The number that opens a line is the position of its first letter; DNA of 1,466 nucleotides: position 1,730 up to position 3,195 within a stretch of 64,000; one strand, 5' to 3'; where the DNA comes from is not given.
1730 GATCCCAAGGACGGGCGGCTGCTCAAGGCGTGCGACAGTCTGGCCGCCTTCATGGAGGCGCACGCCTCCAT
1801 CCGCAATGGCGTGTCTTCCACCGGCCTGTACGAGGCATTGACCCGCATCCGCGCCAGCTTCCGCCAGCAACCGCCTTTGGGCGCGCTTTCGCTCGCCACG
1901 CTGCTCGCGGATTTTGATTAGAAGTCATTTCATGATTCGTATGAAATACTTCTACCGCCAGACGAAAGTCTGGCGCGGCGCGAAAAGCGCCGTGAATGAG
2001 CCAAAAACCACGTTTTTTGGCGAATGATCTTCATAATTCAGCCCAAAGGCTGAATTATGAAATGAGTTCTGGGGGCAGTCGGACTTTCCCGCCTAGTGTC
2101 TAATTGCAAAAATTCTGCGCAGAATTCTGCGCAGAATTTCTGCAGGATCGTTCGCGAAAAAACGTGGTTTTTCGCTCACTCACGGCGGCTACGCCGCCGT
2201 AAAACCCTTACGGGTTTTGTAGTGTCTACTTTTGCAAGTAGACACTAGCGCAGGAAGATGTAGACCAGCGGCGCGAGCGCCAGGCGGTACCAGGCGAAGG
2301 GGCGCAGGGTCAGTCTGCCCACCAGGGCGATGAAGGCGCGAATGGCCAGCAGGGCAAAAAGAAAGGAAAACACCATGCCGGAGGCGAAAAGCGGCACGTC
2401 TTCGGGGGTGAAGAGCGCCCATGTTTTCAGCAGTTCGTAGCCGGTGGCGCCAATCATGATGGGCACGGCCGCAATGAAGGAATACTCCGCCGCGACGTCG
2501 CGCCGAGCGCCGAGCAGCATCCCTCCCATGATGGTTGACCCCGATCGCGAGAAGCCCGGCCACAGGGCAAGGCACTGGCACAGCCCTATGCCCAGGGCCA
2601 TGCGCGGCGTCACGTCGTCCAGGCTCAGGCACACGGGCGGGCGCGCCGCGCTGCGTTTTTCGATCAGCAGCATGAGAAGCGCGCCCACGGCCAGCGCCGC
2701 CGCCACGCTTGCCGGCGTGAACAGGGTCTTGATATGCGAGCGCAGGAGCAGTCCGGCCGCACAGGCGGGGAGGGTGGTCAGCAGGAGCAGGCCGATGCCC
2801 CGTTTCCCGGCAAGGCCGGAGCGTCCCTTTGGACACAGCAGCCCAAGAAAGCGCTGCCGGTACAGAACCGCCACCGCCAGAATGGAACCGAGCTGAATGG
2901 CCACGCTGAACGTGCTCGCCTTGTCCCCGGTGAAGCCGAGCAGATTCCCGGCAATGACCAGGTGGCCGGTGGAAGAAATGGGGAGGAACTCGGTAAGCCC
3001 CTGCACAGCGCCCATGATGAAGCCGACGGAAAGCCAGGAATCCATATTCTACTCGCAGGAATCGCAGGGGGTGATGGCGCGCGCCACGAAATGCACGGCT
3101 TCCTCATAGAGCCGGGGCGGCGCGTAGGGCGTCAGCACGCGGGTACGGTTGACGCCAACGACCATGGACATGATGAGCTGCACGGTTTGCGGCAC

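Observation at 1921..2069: Family-2 element shares a ~40-nt core with family 1, and the core hairpin shows a compensatory base-pair change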

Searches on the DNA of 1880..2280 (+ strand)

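Call 17: search_rna_families(source=window, start=1880, end=2280, threshold=evalue, max_evalue=10)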
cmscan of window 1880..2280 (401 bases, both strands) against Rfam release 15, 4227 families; matches with E-value up to 10: 19.
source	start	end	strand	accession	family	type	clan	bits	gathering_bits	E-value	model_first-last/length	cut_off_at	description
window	2072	2139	+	RF02057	STnc40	Gene; sRNA;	-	28.8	45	0.0041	1-70/70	no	Salmonella enterica sRNA STnc40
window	2141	2228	-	RF02902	AaHKsRNA22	Gene; sRNA;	-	22.6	39.8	0.04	1-101/101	no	Aggregatibacter sRNA 22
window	2106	2143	-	RF00898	mir-242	Gene; miRNA;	-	21.4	54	0.069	1-77/77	no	mir-242 microRNA precursor family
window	2100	2145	+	RF04211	MIR5185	Gene; miRNA;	-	21.2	101.7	0.097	1-111/111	no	MIR5185 microRNA precursor family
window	2110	2173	-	RF02057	STnc40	Gene; sRNA;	-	18.6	45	1.1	1-70/70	no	Salmonella enterica sRNA STnc40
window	2107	2184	-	RF00512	Leu_leader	Cis-reg; leader;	-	18.3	50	0.24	1-148/148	no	Leucine operon leader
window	2103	2146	+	RF03835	mir-955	Gene; miRNA;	-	18.1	50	0.29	1-81/81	no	mir-955 microRNA precursor family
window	2103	2141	-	RF03290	mir-9428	Gene; miRNA;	-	17.8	81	0.45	18-57/68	no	mir-9428 microRNA precursor family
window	2104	2145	+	RF03497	MIR5038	Gene; miRNA;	-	17.1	70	1.5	1-75/75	no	MIR5038 microRNA precursor family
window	2105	2144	-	RF03443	mir-2131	Gene; miRNA;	-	16.5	92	2.1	1-89/89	no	mir-2131 microRNA precursor family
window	2053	2225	-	RF03053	OTKONC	Gene; sRNA;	-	15.7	141.4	8.1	1-159/159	no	OTKONC RNA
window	2103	2144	-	RF01913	mir-2778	Gene; miRNA;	-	15.3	86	4.6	1-77/77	no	mir-2778 microRNA precursor family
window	2107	2144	+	RF03217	mir-3167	Gene; miRNA;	-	15.3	86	7.2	1-59/59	no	mir-3167 microRNA precursor family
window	2035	2057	-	RF03867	mir-4081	Gene; miRNA;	-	15.1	70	6.8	1-51/51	no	mir-4081 microRNA precursor family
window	2109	2151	-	RF03435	mir-726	Gene; miRNA;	-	15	76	4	1-87/87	no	mir-726 microRNA precursor family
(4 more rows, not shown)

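Call 48: search_dna_similar(query=window:1919-2073:+, collection=plasmids, mode=distant, max_evalue=0.01)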
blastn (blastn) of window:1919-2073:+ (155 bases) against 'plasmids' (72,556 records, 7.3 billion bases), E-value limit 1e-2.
No match.

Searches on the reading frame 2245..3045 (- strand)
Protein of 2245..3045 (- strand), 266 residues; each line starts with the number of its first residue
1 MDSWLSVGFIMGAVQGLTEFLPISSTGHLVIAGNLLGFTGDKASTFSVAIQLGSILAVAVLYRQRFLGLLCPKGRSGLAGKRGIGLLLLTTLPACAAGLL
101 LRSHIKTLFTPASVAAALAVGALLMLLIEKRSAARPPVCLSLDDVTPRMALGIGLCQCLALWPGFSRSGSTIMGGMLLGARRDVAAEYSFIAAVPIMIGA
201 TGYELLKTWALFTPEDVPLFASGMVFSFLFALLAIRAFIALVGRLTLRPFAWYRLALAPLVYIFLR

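Call 40: find_encoding_contigs(protein=window:2245-3045:-, flank=2500, max_places=10)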
Protein window:2245-3045:- (266 aa): 23 contigs read that carry it; 2 places shown.
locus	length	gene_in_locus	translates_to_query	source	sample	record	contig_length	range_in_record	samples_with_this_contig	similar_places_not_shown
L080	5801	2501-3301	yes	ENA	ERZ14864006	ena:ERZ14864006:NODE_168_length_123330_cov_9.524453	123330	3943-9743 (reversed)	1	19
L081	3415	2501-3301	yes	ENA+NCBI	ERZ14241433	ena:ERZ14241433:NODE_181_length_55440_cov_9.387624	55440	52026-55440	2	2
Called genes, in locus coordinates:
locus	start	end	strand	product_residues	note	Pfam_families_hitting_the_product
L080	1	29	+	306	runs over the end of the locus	PF13177:DNA_pol3_delta2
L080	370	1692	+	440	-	PF00654:Voltage_CLC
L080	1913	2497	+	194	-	PF00440:TetR_N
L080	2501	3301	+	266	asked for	PF02673:BacA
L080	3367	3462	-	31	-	-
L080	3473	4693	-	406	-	PF12917:YfbR-like, PF13023:HD_3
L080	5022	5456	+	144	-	PF00572:Ribosomal_L13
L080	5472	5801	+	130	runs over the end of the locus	PF00380:Ribosomal_S9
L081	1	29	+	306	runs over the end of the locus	PF13177:DNA_pol3_delta2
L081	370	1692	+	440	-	PF00654:Voltage_CLC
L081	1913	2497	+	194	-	PF00440:TetR_N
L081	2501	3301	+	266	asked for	PF02673:BacA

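Call 43: list_cluster_members(proteins=[P0001, window:2245-3045:-])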
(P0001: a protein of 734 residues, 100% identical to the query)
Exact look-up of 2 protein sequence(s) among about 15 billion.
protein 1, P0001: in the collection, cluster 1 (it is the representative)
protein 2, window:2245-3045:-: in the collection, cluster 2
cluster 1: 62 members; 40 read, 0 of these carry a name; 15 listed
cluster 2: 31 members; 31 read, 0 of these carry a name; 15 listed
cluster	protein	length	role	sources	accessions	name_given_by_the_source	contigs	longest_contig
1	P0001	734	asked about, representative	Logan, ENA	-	-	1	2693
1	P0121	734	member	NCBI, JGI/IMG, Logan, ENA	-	-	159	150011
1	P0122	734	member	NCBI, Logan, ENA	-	-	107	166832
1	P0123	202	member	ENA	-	-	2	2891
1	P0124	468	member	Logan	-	-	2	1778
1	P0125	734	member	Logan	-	-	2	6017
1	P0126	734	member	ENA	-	-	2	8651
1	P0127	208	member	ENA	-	-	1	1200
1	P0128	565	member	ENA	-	-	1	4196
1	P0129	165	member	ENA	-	-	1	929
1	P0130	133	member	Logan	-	-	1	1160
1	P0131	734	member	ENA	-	-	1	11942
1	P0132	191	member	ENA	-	-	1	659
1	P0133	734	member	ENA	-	-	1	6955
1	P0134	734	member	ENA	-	-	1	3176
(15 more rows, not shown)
